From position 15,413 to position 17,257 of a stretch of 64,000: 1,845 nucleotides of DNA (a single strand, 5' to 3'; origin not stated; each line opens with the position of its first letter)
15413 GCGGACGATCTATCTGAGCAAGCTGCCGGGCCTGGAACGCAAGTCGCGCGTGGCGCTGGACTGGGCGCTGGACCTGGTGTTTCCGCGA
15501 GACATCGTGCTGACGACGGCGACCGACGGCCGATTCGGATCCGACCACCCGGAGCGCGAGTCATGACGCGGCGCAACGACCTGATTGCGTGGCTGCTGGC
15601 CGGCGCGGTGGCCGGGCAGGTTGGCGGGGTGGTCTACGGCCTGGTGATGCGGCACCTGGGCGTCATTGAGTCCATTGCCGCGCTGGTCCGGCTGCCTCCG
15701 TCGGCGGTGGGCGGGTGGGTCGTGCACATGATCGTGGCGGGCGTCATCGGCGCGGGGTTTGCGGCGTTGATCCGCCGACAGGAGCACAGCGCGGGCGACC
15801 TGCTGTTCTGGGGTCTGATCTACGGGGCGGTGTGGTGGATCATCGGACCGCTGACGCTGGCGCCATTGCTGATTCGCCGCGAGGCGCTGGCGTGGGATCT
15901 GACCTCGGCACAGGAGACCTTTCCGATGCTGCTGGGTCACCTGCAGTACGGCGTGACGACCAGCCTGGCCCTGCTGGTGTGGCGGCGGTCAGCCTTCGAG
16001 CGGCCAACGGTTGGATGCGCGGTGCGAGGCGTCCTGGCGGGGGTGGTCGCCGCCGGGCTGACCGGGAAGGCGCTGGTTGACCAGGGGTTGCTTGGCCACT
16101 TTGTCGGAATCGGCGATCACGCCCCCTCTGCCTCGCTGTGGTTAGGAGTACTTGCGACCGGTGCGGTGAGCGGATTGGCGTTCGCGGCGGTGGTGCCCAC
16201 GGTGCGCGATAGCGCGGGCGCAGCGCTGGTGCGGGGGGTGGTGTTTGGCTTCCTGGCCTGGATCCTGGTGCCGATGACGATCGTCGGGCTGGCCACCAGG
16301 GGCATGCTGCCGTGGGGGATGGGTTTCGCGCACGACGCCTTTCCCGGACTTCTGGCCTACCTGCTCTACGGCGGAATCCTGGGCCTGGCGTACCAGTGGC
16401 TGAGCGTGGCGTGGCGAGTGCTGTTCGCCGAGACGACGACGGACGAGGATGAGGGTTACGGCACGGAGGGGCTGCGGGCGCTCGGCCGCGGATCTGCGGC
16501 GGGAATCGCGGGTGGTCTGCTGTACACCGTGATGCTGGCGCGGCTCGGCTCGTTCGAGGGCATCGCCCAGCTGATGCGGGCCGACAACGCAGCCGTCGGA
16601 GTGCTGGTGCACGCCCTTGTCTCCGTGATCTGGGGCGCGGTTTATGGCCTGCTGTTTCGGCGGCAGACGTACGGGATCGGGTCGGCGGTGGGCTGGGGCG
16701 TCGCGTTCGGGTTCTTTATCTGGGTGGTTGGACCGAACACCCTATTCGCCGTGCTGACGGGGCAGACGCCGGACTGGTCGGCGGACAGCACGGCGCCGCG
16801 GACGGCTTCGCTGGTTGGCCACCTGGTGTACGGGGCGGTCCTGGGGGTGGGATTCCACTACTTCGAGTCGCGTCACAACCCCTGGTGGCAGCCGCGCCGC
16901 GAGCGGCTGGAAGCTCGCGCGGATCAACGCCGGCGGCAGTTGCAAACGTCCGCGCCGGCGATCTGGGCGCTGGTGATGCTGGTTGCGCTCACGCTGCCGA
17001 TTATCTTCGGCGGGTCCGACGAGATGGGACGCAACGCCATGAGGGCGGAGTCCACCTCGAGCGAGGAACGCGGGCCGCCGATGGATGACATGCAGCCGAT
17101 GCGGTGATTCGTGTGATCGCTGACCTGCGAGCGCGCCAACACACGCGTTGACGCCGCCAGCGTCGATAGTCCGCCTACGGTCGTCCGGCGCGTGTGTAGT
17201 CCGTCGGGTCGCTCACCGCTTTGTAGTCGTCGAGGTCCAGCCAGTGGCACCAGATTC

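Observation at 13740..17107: NDH-2 fused to a novel 4-TM domain that is repeated three times in the translationally coupled downstream protein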

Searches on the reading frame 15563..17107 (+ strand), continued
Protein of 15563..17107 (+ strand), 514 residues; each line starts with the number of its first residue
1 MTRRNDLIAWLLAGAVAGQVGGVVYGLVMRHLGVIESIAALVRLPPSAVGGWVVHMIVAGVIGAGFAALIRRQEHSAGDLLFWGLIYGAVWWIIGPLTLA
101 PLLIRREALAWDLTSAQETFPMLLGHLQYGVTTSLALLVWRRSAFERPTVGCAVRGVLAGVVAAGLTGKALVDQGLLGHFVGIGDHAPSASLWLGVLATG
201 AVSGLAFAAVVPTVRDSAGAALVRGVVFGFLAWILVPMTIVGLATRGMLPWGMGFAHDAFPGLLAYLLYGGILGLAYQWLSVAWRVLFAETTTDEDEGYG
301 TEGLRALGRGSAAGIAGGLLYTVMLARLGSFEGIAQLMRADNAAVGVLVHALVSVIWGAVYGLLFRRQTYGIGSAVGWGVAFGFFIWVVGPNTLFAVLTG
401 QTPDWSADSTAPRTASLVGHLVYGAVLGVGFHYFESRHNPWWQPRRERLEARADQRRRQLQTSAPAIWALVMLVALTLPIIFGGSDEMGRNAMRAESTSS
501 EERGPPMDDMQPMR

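Call 71: search_protein_families(library=pfam, proteins=[L074:2764-3759:-, L074:2782-3840:+, L074:7706-8182:+, L074:8134-8745:+, L046:2575-3261:+, L046:3237-4040:-, L046:3512-4048:+, L046:7353-8063:+, L046:8201-9844:-], max_evalue=0.001)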
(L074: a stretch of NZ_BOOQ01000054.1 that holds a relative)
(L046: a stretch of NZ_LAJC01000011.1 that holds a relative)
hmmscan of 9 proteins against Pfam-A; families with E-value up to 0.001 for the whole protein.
L074:2764-3759:- (331 aa): 0 families

L074:2782-3840:+ (352 aa): 1 family
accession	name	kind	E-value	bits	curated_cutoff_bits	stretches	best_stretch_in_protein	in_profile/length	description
PF00174.25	Oxidored_molyb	-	4.4e-27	95.1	24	1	217-351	7-160/169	Oxidoreductase molybdopterin binding domain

L074:7706-8182:+ (158 aa): 0 families

L074:8134-8745:+ (203 aa): 1 family
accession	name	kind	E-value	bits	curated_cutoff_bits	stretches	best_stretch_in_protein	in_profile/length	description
PF13683.12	rve_3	-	3.9e-16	59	26.5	1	107-172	2-67/67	Integrase core domain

L046:2575-3261:+ (228 aa): 1 family
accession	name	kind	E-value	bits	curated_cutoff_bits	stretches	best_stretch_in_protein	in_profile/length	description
PF01872.23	RibD_C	-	7.4e-41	140.6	24.1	1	4-216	1-193/197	RibD C-terminal domain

L046:3237-4040:- (267 aa): 0 families

L046:3512-4048:+ (178 aa): 0 families

L046:7353-8063:+ (236 aa): 0 families

L046:8201-9844:- (547 aa): 3 families
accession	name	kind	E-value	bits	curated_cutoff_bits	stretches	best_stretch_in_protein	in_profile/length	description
PF19054.6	DUF5753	-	1.1e-48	165.7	23.4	1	357-541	2-178/178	Domain of unknown function (DUF5753)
PF13560.12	HTH_31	-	7.3e-12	45.9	27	1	272-331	2-62/64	Helix-turn-helix domain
PF01381.28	HTH_3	-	3e-06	27.6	23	1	276-329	1-54/55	Helix-turn-helix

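Call 89: fold_search(model_id=the predicted structure, library=pdb)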
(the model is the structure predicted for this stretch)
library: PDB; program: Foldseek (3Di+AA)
matches with E <= 10: 246; with E <= 0.001: 0
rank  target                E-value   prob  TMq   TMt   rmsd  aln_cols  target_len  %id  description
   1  5c65_A                8.5e-02  0.25  0.13  0.14  23.4       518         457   13  Structure of the human glucose transporter GLUT3 / SLC2A3 (released 2015-07-08)
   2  7rp5_B                1.2e-01  0.20  0.12  0.13  22.8       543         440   12  CLC-ec1 at pH 4.5 100mM Cl Turn (released 2022-11-16)
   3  28vj_B                1.5e-01  0.16  0.11  0.15  24.5       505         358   10  NorA bound to miniprotein I-23 (released 2026-04-08)
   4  7sps_A                2.0e-01  0.18  0.13  0.14  23.2       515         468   13  Crystal structure of human glucose transporter GLUT3 bound with exofacial inhibitor SA47 (released 2022-05-18)
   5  9j8s_A                2.4e-01  0.11  0.13  0.10  24.9       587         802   16  MprF from Pseudomonas aeruginosa in nanodisc, C2 symmetry (released 2025-09-03)
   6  8iab_A                3.7e-01  0.11  0.12  0.09  22.0       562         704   10  The Arabidopsis CLCa transporter bound with chloride, ATP and PIP2 (released 2023-08-02)
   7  8sbe                  3.8e-01  0.13  0.14  0.16  21.7       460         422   14  Structure of the rat vesicular glutamate transporter 2 determined by single-particle Cryo-EM (released 2023-05-03)
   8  6tha                  4.5e-01  0.14  0.13  0.15  24.3       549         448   12  Crystal structure of human sugar transporter GLUT1 (SLC2A1) in the inward conformation (released 2020-11-25)
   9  6zgs_B                4.7e-01  0.21  0.15  0.19  19.9       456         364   13  Crystal structure of a MFS transporter with bound 3-phenylpropanoic acid at 2.39 Angstroem resolution (released 2021-10-20)
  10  9jrl                  4.7e-01  0.12  0.12  0.14  23.2       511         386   12  outward-open hSLC19A1 + PT523 (released 2025-02-26)
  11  1kpl_A                4.7e-01  0.12  0.15  0.16  21.5       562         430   12  Crystal Structure of the ClC Chloride Channel from S. typhimurium (released 2002-01-23)
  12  6yu4                  5.2e-01  0.09  0.13  0.14  27.6       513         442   15  Crystal structure of MhsT in complex with L-4F-phenylalanine (released 2020-07-15)
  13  5eqg                  5.5e-01  0.13  0.14  0.15  24.6       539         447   12  Human GLUT1 in complex with inhibitor (2~{S})-3-(4-fluorophenyl)-2-[2-(3-hydroxyphenyl)ethanoylamino]-~{N}-[(1~{S})-1-ph (released 2016-04-13)
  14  6v2j                  5.5e-01  0.11  0.13  0.15  21.6       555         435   12  Crystal structure of ClC-ec1 triple mutant (E113Q, E148Q, E203Q) (released 2020-05-20)
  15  6adc_A                5.5e-01  0.10  0.13  0.15  21.4       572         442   12  Crystal structure of the E148A mutant CLC-ec1 in the presence of 50mM bromoacetate (released 2019-08-28)
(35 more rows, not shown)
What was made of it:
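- Tried and rejected: Foldseek best E 0.085 (call 89).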

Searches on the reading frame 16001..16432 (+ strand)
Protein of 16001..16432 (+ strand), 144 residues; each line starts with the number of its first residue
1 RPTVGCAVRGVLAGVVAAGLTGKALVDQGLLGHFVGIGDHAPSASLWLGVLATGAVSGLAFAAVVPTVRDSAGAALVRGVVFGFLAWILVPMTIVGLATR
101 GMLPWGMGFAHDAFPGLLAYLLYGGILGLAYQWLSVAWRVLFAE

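Call 32: search_protein_families(library=pfam, proteins=[window:16001-16432:+], max_evalue=10)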
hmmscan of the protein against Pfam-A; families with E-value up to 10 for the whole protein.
seq(144 aa): 1 family
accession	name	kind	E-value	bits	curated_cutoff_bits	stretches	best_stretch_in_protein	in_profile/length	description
PF02535.28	Zip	-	1.9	8.1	35.1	1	29-99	222-292/323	ZIP Zinc transporter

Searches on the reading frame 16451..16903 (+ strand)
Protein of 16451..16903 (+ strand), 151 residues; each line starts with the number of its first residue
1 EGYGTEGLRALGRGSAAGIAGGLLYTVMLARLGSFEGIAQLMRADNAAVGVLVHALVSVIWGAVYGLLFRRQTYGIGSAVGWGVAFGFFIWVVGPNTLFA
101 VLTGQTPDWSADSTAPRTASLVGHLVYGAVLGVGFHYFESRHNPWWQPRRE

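Call 32: search_protein_families(library=pfam, proteins=[window:16451-16903:+], max_evalue=10)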
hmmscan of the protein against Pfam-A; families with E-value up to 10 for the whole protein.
seq(151 aa): 7 families
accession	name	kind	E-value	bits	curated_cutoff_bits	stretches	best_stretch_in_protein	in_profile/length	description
PF20587.3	DUF6789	-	3.2e-07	31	27.1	1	13-143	6-141/144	Family of unknown function (DUF6789)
PF07274.17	DUF1440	-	0.00019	21.9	34.7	1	47-130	53-132/135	Protein of unknown function (DUF1440)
PF13367.11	PrsW-protease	-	0.27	11.2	23.5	2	48-86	123-164/196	PrsW family intramembrane metalloprotease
PF12822.12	ECF_trnsprt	-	0.28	11.6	30.7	1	17-120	37-141/169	ECF transporter, substrate-specific component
PF00708.24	Acylphosphatase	-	1.2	9.9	22.5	0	125-139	4-18/85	Acylphosphatase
PF14141.11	YqzM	-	1.3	9.6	27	1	77-91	16-30/42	YqzM-like protein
PF21314.2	TM_ErbB1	-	4.2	7.6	27.1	0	16-30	2-16/36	Epidermal growth factor receptor transmembrane-juxtamembrane segment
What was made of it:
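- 16454..16900 (+): Unit U3 (P2 aa 298-446), the best-conserved unit (His350/His420) and the only one that passes the Pfam DUF6789 threshold. Call 32 (31.0 bits against 27.1).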
